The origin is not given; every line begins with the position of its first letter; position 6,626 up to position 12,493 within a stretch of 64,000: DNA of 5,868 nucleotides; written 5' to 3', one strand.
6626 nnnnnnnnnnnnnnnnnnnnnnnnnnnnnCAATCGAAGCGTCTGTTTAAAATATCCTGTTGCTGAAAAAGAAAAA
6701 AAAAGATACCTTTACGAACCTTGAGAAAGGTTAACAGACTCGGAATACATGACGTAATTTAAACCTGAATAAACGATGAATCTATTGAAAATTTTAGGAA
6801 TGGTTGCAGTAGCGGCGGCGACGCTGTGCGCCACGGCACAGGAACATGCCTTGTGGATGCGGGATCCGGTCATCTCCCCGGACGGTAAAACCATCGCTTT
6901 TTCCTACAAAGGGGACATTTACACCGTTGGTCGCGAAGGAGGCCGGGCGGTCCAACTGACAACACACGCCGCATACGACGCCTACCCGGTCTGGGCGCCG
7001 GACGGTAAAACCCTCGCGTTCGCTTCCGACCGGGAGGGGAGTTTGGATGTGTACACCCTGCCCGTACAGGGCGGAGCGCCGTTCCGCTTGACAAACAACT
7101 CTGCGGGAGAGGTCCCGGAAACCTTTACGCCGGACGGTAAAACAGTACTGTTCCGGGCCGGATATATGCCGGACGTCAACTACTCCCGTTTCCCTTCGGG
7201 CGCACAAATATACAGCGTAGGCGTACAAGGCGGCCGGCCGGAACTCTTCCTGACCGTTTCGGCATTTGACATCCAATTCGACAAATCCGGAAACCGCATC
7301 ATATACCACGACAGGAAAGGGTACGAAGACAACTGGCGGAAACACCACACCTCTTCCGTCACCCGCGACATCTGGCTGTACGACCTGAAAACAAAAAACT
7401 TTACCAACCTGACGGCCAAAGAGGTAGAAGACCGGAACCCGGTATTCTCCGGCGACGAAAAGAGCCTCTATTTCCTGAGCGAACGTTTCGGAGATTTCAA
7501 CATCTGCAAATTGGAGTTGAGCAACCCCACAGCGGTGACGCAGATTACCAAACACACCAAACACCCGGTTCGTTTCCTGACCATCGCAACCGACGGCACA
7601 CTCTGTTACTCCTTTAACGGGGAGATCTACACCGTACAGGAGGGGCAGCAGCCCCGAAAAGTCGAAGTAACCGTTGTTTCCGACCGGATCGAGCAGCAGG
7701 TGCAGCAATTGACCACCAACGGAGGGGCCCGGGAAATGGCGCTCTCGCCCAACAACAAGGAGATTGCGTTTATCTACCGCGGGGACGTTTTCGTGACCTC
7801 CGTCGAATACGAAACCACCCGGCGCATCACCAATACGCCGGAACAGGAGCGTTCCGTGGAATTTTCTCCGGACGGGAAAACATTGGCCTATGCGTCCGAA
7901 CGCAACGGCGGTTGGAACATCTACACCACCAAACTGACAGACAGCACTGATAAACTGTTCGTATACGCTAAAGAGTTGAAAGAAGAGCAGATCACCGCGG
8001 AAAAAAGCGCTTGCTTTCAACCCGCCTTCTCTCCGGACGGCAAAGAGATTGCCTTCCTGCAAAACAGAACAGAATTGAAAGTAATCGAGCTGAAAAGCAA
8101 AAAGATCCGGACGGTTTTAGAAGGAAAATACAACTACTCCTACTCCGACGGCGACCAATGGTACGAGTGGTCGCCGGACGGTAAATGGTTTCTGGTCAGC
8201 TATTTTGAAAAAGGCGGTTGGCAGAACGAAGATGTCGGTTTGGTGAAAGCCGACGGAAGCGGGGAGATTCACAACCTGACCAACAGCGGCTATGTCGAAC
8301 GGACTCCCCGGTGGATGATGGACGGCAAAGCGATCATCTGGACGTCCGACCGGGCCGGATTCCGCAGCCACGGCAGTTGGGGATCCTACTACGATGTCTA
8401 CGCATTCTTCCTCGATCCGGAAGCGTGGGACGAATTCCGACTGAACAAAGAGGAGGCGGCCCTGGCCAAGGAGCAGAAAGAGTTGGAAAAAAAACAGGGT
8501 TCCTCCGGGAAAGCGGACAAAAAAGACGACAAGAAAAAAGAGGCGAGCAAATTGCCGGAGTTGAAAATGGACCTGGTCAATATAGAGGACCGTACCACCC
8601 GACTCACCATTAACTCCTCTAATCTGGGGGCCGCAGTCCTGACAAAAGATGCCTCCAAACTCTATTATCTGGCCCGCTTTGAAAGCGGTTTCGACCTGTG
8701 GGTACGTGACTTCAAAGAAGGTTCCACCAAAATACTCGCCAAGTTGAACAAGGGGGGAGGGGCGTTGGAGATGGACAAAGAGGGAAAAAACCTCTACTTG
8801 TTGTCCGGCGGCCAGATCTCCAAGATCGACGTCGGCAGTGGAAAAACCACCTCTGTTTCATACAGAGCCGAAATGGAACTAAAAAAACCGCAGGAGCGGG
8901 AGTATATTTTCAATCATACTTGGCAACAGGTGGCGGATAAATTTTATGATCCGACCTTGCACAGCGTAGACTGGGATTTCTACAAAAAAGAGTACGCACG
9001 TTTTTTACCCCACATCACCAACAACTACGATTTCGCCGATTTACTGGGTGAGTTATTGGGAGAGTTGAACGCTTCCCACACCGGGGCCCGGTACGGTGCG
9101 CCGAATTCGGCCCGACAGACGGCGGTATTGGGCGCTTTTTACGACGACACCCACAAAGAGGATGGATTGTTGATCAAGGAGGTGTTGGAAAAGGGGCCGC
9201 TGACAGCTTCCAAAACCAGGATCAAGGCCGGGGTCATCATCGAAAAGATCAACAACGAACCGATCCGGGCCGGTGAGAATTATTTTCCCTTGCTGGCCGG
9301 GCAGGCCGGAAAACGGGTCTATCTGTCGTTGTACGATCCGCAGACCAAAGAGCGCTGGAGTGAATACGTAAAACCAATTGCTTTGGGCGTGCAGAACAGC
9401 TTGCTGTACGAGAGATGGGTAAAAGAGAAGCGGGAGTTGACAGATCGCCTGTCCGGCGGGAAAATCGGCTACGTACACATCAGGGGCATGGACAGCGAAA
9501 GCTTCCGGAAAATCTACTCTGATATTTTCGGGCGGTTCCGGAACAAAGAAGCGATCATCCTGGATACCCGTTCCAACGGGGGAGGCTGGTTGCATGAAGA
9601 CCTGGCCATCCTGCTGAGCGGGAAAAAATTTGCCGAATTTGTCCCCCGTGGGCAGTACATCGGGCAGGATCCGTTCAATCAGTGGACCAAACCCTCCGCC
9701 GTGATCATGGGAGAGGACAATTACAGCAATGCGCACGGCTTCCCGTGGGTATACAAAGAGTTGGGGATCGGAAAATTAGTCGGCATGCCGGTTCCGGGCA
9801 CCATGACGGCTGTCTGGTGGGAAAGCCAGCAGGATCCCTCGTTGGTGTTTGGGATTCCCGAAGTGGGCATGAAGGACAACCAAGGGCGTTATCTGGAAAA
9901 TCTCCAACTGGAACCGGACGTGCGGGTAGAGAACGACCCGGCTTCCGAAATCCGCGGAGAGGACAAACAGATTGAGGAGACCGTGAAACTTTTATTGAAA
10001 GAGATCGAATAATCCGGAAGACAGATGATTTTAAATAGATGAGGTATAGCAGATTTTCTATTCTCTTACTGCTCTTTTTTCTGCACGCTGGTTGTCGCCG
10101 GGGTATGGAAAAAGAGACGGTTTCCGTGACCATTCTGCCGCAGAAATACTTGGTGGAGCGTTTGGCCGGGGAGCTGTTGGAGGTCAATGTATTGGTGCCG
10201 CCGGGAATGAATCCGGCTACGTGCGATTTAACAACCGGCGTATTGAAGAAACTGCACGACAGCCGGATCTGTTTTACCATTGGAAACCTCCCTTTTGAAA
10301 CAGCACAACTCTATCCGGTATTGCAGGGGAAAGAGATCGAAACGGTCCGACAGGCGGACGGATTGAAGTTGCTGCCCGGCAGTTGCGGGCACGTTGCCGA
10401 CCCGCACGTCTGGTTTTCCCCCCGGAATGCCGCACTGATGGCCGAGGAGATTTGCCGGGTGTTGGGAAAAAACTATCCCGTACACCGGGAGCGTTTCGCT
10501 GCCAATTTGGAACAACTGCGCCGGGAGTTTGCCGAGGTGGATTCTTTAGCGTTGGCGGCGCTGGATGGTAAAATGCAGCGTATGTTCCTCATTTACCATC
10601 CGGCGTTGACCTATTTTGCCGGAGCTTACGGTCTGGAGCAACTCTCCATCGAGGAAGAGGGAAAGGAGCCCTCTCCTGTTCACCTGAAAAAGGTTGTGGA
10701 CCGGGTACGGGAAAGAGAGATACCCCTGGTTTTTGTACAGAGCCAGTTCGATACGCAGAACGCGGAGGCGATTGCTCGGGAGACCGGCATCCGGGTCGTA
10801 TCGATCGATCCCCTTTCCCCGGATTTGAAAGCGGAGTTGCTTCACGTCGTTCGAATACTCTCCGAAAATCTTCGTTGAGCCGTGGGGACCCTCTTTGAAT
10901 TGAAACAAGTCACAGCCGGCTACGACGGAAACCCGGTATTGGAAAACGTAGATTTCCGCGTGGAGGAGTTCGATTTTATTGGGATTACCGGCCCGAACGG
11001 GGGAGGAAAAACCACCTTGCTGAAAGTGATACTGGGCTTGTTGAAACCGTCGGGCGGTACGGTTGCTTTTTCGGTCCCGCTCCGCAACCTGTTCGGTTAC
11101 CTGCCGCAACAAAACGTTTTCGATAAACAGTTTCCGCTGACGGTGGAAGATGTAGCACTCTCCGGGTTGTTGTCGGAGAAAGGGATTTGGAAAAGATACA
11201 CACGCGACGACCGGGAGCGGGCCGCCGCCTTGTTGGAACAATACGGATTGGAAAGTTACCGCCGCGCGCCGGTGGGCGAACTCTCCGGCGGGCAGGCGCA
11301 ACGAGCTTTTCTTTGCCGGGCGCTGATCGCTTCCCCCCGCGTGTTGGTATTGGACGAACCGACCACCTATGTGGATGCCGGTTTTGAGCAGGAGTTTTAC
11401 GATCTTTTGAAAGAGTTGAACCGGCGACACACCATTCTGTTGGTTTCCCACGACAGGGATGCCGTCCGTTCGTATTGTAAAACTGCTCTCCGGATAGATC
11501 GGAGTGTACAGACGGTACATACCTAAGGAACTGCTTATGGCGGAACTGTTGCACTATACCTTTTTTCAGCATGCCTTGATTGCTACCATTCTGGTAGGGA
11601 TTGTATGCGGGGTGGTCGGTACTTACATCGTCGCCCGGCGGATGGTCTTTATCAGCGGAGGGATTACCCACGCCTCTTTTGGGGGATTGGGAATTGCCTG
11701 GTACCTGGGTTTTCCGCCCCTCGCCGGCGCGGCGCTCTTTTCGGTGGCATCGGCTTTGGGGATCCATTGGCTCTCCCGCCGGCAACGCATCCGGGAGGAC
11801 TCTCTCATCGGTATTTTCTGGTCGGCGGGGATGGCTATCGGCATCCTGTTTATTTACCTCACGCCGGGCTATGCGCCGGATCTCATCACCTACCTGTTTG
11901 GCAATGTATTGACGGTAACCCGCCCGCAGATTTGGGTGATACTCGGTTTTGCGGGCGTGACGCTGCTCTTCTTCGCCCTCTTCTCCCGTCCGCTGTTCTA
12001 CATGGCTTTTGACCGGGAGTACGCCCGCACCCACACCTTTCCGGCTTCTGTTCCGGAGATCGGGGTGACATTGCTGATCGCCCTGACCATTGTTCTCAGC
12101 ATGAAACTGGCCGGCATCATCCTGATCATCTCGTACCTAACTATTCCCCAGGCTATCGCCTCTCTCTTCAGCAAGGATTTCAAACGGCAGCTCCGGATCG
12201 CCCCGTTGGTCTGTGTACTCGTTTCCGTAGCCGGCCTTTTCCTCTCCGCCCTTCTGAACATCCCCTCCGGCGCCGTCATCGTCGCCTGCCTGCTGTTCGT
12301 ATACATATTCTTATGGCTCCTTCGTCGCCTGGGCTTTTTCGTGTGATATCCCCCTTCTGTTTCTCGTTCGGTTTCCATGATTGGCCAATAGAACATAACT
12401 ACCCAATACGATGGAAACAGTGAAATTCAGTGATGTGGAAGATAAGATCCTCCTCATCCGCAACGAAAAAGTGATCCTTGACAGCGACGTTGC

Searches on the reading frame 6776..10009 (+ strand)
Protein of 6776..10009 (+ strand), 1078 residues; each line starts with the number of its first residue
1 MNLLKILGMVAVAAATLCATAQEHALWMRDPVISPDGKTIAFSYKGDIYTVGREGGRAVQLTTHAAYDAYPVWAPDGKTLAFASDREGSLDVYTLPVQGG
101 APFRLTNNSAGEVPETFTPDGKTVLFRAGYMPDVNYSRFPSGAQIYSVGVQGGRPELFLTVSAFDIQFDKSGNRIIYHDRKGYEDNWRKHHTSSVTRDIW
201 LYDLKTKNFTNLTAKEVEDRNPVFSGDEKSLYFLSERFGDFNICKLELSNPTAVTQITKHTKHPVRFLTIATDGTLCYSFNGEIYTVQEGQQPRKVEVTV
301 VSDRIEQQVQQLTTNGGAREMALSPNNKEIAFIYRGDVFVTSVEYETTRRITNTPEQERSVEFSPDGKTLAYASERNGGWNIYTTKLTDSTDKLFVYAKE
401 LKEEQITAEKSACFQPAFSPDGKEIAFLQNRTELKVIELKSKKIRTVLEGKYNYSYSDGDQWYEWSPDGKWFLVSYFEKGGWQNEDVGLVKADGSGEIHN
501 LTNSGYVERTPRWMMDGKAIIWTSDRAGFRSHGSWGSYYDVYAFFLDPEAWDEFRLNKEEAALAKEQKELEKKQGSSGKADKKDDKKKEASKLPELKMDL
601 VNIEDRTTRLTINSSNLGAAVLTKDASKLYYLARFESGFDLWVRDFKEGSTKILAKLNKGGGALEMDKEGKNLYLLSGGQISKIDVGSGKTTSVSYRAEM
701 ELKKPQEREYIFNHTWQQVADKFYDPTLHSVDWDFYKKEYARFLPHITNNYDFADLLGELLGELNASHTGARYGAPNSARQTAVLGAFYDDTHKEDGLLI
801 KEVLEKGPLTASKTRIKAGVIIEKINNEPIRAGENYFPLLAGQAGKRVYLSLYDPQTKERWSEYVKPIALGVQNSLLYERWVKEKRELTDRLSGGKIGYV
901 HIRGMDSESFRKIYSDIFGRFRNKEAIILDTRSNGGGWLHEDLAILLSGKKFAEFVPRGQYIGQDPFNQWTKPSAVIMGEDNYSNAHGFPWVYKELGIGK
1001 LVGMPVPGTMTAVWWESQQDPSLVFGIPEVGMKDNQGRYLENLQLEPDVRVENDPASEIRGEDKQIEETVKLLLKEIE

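Call 60: search_protein_families(library=ncbifam, proteins=[window:6776-10009:+], max_evalue=0.00001)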
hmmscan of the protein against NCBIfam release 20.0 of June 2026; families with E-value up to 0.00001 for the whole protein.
window:6776-10009:+ (1078 aa): 7 families
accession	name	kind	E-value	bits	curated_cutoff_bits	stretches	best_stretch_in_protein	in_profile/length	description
TIGR02800.1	propeller_TolB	equivalog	1.5e-55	188.9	343.15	4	31-126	240-339/418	Tol-Pal system beta propeller repeat protein TolB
NF053518.1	DipepPtdsDpp5Prph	equivalog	2.5e-25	89.1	900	2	45-126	41-122/655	dipeptidyl-peptidase Dpp5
NF003124.0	PRK04043.1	equivalog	9.6e-19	67.5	428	1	197-333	257-385/419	Tol-Pal system protein TolB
NF002183.0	PRK01029.1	equivalog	1.4e-16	60.6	405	1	321-429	236-345/429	Tol-Pal system protein TolB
NF033523.0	lasso_peptidase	equivalog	2e-16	59.9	400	0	56-128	78-150/638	Atxe2 family lasso peptide isopeptidase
NF053607.1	CHU_0125_OmpA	equivalog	1.2e-07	30.7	620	0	355-432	218-295/639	CHU_0125 family OmpA-like outer membrane integrity protein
TIGR00225.1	prc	subfamily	4.3e-06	26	218.6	1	794-945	60-202/335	C-terminal processing peptidase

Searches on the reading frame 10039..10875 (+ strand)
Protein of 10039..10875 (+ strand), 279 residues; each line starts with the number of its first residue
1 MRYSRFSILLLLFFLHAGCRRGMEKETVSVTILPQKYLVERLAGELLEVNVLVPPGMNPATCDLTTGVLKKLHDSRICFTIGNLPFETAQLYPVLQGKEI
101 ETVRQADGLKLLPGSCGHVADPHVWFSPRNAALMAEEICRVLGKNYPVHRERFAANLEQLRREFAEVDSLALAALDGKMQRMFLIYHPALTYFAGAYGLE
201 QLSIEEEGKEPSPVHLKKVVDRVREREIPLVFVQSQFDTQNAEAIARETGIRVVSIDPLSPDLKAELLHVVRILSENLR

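Call 60: search_protein_families(library=ncbifam, proteins=[window:10039-10875:+], max_evalue=0.00001)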
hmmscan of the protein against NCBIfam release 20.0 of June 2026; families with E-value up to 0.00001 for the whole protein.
window:10039-10875:+ (279 aa): 8 families
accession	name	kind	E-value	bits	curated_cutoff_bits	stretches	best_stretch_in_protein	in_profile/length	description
NF053842.1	MnTportMntCDein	equivalog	2.5e-23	82.7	400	1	37-254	17-249/281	manganese ABC transporter substrate-binding protein MntC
NF007091.2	PRK09545.1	equivalog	2.1e-22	79.7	268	1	121-264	150-295/318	zinc ABC transporter substrate-binding protein ZnuA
NF040870.1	AztC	equivalog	4.9e-21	75.4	350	1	36-263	9-252/277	zinc ABC transporter substrate-binding protein AztC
NF053703.1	Mn_SBP_EfaA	exception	4.3e-17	62.2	485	1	37-254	47-276/310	Mn/Fe ABC transporter substrate-binding lipoprotein EfaA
TIGR03772.1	anch_rpt_subst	equivalog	5.2e-15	55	350.45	1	120-257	316-459/486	anchored repeat ABC transporter, substrate-binding protein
NF033605.1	Zn_bnd_ABC_AdcA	exception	1.1e-14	54.3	700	1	120-254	152-287/517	zinc ABC transporter substrate-binding lipoprotein AdcA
NF040928.1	ABC_lipo_SloC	subfamily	2.3e-12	46.7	525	1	120-254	131-269/304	metal ABC transporter substrate-binding lipoprotein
NF047355.1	ABC_bind_Mn_Staph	exception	2.1e-08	33.8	500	1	37-253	44-274/309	manganese ABC transporter substrate-binding lipoprotein MntC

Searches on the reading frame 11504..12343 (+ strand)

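Call 60: search_protein_families(library=ncbifam, proteins=[window:11504-12343:+], max_evalue=0.00001)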
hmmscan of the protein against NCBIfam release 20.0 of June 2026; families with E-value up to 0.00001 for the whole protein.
window:11504-12343:+ (280 aa): 4 families
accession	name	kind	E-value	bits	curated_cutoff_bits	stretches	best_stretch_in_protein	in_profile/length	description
NF040871.1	AztB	equivalog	2.3e-49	168.4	280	1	13-261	4-252/254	zinc ABC transporter permease AztB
TIGR03770.1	anch_rpt_perm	equivalog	3.2e-46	158.2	296.8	1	18-273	14-269/270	anchored repeat-type ABC transporter permease subunit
NF040927.1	ABC_perm_SloB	subfamily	1.9e-39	136.1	460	1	12-269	3-261/271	metal ABC transporter permease subunit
NF007089.0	PRK09543.1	equivalog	8e-30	104.3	284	1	24-269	8-253/261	zinc ABC transporter permease subunit ZnuB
